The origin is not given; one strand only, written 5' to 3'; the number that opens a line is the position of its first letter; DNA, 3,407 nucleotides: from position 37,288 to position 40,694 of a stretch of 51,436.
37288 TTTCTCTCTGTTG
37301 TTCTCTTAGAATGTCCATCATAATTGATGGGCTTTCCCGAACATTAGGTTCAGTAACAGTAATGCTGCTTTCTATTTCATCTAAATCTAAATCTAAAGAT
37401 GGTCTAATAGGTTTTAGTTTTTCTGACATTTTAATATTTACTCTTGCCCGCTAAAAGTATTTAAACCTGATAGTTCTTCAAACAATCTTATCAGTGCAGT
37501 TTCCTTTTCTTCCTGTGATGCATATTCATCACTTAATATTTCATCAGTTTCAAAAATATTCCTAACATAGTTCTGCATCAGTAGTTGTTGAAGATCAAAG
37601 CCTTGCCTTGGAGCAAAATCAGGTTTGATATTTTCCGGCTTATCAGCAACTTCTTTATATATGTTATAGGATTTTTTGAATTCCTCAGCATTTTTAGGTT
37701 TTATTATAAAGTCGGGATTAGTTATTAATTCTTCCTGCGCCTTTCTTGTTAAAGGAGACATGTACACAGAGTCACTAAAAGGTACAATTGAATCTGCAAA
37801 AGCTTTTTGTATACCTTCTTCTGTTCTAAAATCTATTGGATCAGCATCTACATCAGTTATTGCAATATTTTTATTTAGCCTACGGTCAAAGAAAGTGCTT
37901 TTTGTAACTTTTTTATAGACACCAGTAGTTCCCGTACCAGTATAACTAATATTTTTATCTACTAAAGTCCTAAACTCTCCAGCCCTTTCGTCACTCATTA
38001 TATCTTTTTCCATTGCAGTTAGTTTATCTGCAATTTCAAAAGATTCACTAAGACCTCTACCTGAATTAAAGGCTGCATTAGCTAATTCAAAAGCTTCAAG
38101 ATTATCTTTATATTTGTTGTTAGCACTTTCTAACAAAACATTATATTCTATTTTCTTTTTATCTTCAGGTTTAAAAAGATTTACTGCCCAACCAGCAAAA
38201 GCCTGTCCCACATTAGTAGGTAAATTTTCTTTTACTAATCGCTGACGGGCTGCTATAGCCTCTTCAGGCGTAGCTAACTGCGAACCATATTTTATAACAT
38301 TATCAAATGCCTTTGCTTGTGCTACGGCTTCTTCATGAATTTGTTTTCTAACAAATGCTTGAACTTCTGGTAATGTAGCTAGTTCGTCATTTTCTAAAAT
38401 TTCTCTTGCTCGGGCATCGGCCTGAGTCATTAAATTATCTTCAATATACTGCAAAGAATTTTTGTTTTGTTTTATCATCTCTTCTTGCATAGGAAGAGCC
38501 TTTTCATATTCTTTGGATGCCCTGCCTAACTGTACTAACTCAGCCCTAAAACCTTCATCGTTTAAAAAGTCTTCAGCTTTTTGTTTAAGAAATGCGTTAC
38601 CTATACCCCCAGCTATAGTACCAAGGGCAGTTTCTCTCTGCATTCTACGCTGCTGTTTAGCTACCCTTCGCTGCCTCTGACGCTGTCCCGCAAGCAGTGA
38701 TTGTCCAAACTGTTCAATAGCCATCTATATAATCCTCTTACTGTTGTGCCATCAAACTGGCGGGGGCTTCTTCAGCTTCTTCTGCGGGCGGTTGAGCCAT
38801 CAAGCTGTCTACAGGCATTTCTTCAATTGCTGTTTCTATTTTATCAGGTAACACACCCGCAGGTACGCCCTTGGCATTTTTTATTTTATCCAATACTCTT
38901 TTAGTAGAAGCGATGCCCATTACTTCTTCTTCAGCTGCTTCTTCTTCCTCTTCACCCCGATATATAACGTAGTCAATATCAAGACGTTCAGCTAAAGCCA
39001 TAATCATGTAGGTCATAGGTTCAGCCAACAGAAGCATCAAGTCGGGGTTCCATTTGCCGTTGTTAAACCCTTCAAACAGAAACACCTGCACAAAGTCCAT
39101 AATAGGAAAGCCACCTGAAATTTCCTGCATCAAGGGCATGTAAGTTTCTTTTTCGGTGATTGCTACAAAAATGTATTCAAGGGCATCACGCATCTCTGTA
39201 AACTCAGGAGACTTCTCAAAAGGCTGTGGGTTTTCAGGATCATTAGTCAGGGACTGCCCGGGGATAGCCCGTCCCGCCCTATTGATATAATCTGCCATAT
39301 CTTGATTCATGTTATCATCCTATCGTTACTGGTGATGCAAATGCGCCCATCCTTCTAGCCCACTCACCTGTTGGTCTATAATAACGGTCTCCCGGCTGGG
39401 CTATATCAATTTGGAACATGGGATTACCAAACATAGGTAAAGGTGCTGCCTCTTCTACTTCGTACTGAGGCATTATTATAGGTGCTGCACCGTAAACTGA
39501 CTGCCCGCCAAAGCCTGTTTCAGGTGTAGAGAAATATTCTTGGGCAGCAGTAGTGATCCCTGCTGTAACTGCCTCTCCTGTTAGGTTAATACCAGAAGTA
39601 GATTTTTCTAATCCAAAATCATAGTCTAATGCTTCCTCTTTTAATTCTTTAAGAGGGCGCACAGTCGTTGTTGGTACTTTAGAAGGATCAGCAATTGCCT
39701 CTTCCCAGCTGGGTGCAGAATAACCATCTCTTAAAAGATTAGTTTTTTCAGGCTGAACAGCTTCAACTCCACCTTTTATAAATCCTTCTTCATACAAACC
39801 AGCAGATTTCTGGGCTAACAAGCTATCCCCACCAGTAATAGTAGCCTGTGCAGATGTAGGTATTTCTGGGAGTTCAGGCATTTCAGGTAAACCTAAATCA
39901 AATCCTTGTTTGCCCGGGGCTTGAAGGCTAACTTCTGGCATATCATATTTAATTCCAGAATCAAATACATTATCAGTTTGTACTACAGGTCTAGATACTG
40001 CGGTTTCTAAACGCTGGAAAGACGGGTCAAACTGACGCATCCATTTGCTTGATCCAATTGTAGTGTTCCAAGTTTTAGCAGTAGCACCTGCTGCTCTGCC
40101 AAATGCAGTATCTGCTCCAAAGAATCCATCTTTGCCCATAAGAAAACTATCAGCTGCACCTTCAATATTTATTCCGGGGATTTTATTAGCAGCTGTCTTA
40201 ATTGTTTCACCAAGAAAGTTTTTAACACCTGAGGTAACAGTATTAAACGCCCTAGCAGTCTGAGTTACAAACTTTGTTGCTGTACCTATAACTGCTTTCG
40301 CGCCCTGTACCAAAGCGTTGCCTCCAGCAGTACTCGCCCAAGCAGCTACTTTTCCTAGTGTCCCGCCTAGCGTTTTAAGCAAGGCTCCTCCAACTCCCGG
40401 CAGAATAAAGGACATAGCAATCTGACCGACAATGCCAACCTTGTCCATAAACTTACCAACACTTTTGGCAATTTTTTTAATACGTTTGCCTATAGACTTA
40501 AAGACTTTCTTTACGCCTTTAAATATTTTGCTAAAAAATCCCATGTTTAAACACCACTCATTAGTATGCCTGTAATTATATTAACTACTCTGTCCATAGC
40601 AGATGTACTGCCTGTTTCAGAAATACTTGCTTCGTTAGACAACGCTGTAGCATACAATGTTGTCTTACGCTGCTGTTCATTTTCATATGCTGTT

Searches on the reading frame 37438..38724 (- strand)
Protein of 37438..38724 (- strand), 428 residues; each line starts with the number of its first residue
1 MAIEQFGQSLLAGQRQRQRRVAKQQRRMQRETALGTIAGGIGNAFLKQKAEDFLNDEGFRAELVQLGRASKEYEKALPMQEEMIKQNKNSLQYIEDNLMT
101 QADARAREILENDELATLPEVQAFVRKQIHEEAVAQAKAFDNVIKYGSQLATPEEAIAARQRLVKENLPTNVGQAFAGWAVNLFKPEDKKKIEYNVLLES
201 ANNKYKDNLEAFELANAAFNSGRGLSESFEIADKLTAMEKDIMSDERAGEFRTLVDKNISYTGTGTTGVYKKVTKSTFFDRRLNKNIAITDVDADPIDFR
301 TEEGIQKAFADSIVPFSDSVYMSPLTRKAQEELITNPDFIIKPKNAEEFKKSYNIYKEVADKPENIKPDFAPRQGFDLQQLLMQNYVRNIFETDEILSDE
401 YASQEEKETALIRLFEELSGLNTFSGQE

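Call 28: search_protein_families(library=pfam, proteins=[window:37438-38724:-], max_evalue=0.01)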
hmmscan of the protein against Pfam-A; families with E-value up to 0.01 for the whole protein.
window:37438-38724:- (428 aa): 1 family
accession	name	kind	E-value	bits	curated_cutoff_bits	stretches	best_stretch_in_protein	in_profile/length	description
PF01745.22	IPT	-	0.0099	15.8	20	0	95-181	128-216/233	Isopentenyl transferase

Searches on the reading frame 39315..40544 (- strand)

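Call 28: search_protein_families(library=pfam, proteins=[window:39315-40544:-], max_evalue=0.01)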
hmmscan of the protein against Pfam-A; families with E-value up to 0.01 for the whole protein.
window:39315-40544:- (409 aa): 1 family
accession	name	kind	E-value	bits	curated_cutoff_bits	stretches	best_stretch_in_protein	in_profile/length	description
PF21725.3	T7SS_signal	-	0.0031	17.9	27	1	10-111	4-101/241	Putative T7SS secretion signal domain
